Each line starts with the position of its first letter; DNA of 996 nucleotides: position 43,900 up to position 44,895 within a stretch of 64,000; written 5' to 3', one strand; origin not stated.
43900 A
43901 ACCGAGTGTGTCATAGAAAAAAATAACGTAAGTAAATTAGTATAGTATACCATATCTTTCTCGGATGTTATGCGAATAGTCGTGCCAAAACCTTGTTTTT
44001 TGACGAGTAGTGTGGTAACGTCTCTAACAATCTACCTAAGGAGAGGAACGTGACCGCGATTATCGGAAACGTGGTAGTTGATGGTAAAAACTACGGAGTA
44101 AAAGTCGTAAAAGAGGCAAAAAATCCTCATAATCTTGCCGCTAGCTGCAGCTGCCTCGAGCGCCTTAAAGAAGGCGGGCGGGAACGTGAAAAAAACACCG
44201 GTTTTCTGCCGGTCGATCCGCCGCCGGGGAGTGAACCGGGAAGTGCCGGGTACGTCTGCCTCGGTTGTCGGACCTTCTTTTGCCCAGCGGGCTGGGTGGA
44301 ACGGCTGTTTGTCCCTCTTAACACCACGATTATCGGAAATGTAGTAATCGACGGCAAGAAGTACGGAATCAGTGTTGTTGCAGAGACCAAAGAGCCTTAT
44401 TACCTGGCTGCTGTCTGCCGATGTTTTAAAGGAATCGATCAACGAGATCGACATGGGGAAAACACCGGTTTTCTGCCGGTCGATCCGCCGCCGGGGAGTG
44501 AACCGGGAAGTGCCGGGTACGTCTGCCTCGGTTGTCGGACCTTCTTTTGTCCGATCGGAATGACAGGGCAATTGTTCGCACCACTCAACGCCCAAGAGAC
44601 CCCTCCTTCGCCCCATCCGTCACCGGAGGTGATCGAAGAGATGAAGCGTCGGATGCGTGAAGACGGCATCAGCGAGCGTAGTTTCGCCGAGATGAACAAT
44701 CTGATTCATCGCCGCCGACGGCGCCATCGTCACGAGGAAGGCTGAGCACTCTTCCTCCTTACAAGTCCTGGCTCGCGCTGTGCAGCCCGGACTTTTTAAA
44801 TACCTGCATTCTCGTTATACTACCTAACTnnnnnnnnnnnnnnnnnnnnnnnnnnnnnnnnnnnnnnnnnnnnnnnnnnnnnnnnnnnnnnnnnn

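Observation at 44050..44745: Tandemly duplicated Cys-rich ORF with two 100%-identical 90-bp DNA cores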

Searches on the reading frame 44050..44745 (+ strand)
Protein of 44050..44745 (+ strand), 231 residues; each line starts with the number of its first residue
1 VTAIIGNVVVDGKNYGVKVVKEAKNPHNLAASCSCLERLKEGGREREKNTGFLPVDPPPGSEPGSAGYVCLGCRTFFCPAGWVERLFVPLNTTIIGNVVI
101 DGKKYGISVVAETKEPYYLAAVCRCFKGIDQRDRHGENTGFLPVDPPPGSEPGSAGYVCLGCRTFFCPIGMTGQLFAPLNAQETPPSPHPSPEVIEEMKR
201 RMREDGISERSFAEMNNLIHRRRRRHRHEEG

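Call 4: search_protein_families(library=pfam, proteins=[window:44050-44745:+], max_evalue=1)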
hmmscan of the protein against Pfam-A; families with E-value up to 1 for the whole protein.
window:44050-44745:+ (231 aa): 3 families
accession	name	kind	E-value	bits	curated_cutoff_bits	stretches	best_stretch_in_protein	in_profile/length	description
PF21272.3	FYVE_CARP1-2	-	0.056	14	27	0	157-169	14-26/42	E3 ubiquitin-protein ligase CARP1/2, FYVE/PHD zinc finger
PF13269.11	DUF4060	-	0.22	12.2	21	0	4-24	36-56/74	Protein of unknown function (DUF4060)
PF23318.1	DUF7085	-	0.23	11.6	27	0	96-118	52-74/170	Domain of unknown function (DUF7085)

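Call 5: find_homologous_proteins(query=window:44050-44742:+, max_evalue=1)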
Query window:44050-44742:+ (231 aa): 1 proteins with E <= 1 among 975 candidates.
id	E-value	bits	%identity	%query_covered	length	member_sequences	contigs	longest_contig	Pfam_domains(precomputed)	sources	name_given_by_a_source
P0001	2.5e-158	543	100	100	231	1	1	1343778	-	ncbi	-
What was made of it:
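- Tried and rejected: The word-indexed search of 5.8 billion clusters returned only the protein itself (call 5).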

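Call 7: find_encoding_contigs(protein=P0001, flank=3000, max_places=5)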
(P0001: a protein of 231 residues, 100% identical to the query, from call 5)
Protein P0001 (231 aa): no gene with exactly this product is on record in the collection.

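Call 9: list_cluster_members(proteins=[P0001])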
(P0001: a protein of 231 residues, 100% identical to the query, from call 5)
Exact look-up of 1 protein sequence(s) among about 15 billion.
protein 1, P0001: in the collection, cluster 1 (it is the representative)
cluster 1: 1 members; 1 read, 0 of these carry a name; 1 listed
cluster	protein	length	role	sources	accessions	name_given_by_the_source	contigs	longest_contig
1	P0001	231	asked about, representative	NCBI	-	-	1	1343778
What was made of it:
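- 44050..44745 (+): Protein-coding ORF of 231 aa (two Cys-rich units plus a basic tail); a singleton with no family. The protein is on record in NCBI as a 1-member cluster on a 1,343,778-bp contig (calls 5, 9).
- The locus is known from a single genome record (calls 5, 9).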

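Call 17: search_protein_representatives(protein=window:44050-44742:+)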
Query: 231 residues. Proteins with E-value up to 0.001 (for the whole library): 2; up to 1e-10: 1; up to 1e-30: 1. The best 2 are listed.
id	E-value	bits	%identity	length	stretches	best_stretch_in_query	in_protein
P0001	7.9e-159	542.7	100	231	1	1-231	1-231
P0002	1.7e-07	47.1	35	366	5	10-48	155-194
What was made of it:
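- Tried and rejected: A full HMMER scan of 1.84 billion representatives returned the protein itself plus P0002 (call 17).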

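Call 39: predict_structure(protein=P0001)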
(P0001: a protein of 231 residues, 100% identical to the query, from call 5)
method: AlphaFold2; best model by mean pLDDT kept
length: 231 residues; sequences in the alignment: 1
mean_pLDDT: 51.8   pTM: 0.33
mean pLDDT of the five models: 51.8, 49.3, 42.4, 35.9, 31.6
residues with pLDDT >= 90: 0; 70-90: 26; 50-70: 95; < 50: 110
segments of 3 or more residues with pLDDT < 50: 1-15, 22-30, 36-50, 83-100, 103-105, 109-135, 172-189
pLDDT, mean of each block of 10 residues (from residue 1): 43 50 48 47 38 54 60 61 41 42 50 39 40 48 56 56 57 39 32 73 66 71 77 55
secondary structure, 60 per line:
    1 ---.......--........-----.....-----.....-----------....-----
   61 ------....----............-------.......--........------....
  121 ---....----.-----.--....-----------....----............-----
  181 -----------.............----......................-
elements in order: E4-10 E13-20 H26-30 H36-40 E52-55 E67-70 E75-79 H80-86 E94-100 E103-110 H117-120 H124-127 E141-144 E156-159 E164-168 H169-175 H192-204 H209-230
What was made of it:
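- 44590..44742 (+): Unique C-terminal tail: a Pro/Ser linker, then two predicted helices ending in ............. This is the best-scoring part of the AF2 model (pLDDT 66-77, helices 192-204 and 209-230; call 39).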

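Call 41: search_solved_structures(query=P0001, max_evalue=10)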
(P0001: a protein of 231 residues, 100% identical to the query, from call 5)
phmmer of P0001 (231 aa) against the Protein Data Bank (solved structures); distinct sequences matched with E-value up to 10: 0.

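Call 42: search_protein_families(library=phrogs, proteins=[P0001], max_evalue=0.1)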
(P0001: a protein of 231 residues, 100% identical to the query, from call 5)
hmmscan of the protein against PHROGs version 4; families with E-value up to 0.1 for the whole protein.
P0001 (231 aa): 0 families

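Call 58: search_protein_families(library=ncbifam, proteins=[P0001], max_evalue=0.1)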
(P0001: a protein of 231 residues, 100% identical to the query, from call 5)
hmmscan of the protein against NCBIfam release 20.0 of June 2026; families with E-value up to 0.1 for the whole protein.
P0001 (231 aa): 0 families

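Call 59: search_protein_families(library=padloc, proteins=[P0001], max_evalue=0.1)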
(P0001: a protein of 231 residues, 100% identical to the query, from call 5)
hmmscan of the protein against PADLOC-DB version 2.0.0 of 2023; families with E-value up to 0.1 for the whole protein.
P0001 (231 aa): 0 families

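Call 61: find_encoding_contigs(protein=P0002, flank=3000, max_places=3)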
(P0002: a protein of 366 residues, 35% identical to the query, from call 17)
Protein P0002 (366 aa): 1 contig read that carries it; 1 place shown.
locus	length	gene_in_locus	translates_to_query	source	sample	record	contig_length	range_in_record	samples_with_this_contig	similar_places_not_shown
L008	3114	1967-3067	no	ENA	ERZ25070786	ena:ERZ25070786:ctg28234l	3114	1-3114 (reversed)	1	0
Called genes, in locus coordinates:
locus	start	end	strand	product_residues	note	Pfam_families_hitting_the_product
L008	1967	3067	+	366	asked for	-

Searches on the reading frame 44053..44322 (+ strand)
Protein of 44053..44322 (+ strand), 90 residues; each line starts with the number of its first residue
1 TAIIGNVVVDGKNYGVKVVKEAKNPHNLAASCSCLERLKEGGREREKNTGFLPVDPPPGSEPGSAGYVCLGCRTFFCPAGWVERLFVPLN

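Call 21: find_related_loci(query=A1, collection=genome_contigs, flank=10000)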
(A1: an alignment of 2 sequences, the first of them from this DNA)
Query A1 (90 aa) in genome_contigs; peptide patterns used: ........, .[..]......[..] (x = any residue, [..] = any of these).
28 stretches matched a pattern; 1 encode a relative of the query (tblastn E <= 1e-3); 1 distinct loci.
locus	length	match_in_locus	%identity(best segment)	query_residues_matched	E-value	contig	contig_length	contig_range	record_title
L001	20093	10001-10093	53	52-77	2e-5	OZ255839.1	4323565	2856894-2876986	MAG: Candidatus Azotimanducaceae bacterium isolate e4f93a98-9056-431b-a72e-ec3cbfc2d9fa genome assembly, chromosome: 1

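Call 23: find_related_loci(query=A1, collection=metagenome_contigs, flank=10000)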
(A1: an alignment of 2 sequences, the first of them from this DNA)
Query A1 (90 aa) in metagenome_contigs; peptide patterns used: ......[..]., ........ (x = any residue, [..] = any of these).
285 stretches matched a pattern, but none encodes a relative of the query by tblastn (E <= 1e-3).

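Call 46: predict_structure(alignment_id=A1)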
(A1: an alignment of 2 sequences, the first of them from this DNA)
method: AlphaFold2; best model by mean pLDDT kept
length: 90 residues; sequences in the alignment: 2
mean_pLDDT: 60.6   pTM: 0.47
mean pLDDT of the five models: 60.6, 45.9, 45.7, 39.8, 36.5
residues with pLDDT >= 90: 0; 70-90: 17; 50-70: 61; < 50: 12
segments of 3 or more residues with pLDDT < 50: 41-47, 88-90
pLDDT, mean of each block of 10 residues (from residue 1): 59 60 57 54 47 71 71 70 55
secondary structure, 60 per line:
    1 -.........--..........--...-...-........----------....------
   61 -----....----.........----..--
elements in order: E2-10 E13-22 H33-40 E51-54 E66-69 E74-78 H79-82

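Call 49: fold_search(model_id=the predicted structure, library=pdb)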
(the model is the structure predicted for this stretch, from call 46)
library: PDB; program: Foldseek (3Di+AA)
matches with E <= 10: 130; with E <= 0.001: 0
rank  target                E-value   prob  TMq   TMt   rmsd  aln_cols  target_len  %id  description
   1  6ehr_B                1.4e+00  0.06  0.21  0.17  11.9        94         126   10  The crystal structure of the human LAMTOR-RagA CTD-RagC CTD complex (released 2017-10-04)
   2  4zgf                  1.7e+00  0.08  0.22  0.16  12.2        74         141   11  Crystal structure of a duf4847 family protein (BVU_2626) from Bacteroides vulgatus ATCC 8482 at 1.00 A resolution (released 2015-05-06)
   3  6ehp_B                1.8e+00  0.06  0.22  0.18  11.7        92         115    8  The crystal structure of the human LAMTOR complex (released 2017-10-04)
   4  9a78_B                1.8e+00  0.02  0.19  0.06  20.3       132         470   11  Integrative model of SYFB-CGOX by crosslinking MS and deep learning (released 2024-09-18)
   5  5x6v_B                2.1e+00  0.04  0.20  0.16  12.8        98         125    8  Crystal structure of human heteroheptameric complex (released 2017-12-06)
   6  8pel_H                2.1e+00  0.02  0.19  0.08  13.8       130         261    7  Structure of C. thermophilum RNA exosome core (released 2024-06-26)
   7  1veu_B                2.2e+00  0.04  0.21  0.17  12.7        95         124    5  Crystal structure of the p14/MP1 complex at 2.15 A resolution (released 2004-08-03)
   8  9h4q_U                2.3e+00  0.10  0.30  0.37  12.7        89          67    7  Cryo-EM structure of the SEAC wing - EGOC (released 2025-11-05)
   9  5y39_B                2.3e+00  0.05  0.20  0.17  12.4        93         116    8  Crystal structure of Ragulator complex (p18 76-145) (released 2017-12-06)
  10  5yk3_B                2.3e+00  0.05  0.21  0.17  12.3        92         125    8  human Ragulator complex (released 2019-01-23)
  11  3l7h_B                2.5e+00  0.04  0.21  0.20  10.9        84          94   13  Insights into dynein assembly from a dynein intermediate chain light chain Roadblock structure (released 2010-05-12)
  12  1sko_B                2.5e+00  0.04  0.20  0.17  12.5        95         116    6  MP1-p14 Complex (released 2004-06-01)
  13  9n32_B                2.6e+00  0.04  0.21  0.08  12.7        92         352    9  PilU from Pseudomonas aeruginosa: C3ocococ conformation (released 2025-12-10)
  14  5y39_G                2.6e+00  0.03  0.20  0.17  11.9        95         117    6  Crystal structure of Ragulator complex (p18 76-145) (released 2017-12-06)
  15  9n32_A                2.6e+00  0.02  0.18  0.08  12.9        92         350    9  PilU from Pseudomonas aeruginosa: C3ocococ conformation (released 2025-12-10)
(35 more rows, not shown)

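Call 54: find_related_loci(query=A1, collection=viral_contigs, flank=5000)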
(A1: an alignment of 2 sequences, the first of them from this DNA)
Query A1 (90 aa) in viral_contigs; peptide patterns used: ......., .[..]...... (x = any residue, [..] = any of these).
58 stretches matched a pattern, but none encodes a relative of the query by tblastn (E <= 1e-3).
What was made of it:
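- Tried and rejected: The viral contig scan found nothing (call 54).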

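Call 57: search_solved_structures(query=A1, max_evalue=10, show_alignments=2)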
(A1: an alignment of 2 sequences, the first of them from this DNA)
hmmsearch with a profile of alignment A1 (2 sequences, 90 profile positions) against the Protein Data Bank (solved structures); distinct sequences matched with E-value up to 10: 0.
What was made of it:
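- On Zinc ribbon / treble-clef zinc finger: NCBIfam, PHROGs, PADLOC and the PDB sequences gave nothing (calls 4, 41, 42, 57, 58, 59).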
